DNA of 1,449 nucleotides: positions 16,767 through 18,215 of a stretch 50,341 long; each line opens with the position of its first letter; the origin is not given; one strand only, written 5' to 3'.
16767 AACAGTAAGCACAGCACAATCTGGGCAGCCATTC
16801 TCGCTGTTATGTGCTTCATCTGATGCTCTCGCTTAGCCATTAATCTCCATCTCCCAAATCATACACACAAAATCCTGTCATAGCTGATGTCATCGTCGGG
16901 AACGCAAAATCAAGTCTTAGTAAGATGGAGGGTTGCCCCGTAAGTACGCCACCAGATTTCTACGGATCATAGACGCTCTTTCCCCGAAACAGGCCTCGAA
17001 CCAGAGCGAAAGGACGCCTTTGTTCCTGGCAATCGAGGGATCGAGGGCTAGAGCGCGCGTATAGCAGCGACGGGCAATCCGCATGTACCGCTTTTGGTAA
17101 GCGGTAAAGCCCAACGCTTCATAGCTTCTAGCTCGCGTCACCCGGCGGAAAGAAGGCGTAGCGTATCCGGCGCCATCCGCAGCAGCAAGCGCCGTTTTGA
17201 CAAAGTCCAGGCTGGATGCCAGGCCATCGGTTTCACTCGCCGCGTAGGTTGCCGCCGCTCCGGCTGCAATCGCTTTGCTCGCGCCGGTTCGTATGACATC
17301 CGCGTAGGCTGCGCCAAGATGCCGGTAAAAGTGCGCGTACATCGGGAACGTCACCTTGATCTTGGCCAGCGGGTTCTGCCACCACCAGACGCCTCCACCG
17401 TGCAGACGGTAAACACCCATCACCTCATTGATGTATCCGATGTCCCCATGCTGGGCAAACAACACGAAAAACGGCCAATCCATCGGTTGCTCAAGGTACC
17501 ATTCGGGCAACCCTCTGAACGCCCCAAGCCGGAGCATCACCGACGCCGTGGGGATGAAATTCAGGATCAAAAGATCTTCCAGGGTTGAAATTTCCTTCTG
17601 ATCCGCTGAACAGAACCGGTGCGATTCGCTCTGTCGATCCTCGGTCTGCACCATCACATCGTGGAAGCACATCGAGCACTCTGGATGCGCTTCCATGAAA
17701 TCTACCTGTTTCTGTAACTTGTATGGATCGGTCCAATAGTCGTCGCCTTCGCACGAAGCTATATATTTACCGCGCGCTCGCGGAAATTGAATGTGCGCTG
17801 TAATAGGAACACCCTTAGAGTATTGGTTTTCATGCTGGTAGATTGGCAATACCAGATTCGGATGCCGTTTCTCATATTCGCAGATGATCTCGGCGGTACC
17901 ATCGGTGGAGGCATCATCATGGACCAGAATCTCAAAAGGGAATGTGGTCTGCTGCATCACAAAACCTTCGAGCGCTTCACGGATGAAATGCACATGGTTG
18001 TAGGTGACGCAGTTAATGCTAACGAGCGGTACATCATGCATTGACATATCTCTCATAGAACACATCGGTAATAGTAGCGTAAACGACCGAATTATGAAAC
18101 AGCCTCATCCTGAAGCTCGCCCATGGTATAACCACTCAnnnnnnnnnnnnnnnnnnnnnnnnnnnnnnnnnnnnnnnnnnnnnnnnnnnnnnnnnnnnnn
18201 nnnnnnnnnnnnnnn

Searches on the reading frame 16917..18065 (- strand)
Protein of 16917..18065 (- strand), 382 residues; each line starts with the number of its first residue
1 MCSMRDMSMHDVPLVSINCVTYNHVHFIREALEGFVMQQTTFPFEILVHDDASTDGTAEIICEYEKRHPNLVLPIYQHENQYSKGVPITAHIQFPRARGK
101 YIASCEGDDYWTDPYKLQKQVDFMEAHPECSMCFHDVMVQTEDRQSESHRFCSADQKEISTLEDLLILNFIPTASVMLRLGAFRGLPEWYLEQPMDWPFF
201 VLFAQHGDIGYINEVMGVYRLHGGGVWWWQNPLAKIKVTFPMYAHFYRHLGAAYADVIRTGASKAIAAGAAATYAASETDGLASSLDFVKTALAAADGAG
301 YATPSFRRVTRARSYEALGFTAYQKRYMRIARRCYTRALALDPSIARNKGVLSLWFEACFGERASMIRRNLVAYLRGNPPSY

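Call 77: search_protein_families(library=pfam, proteins=[window:16917-18065:-], max_evalue=0.00001)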
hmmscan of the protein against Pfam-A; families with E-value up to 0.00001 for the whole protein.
window:16917-18065:- (382 aa): 1 family
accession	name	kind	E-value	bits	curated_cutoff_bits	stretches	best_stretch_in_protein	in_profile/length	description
PF00535.33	Glycos_transf_2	-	2.8e-16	60.3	23.3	1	20-177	5-159/168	Glycosyl transferase family 2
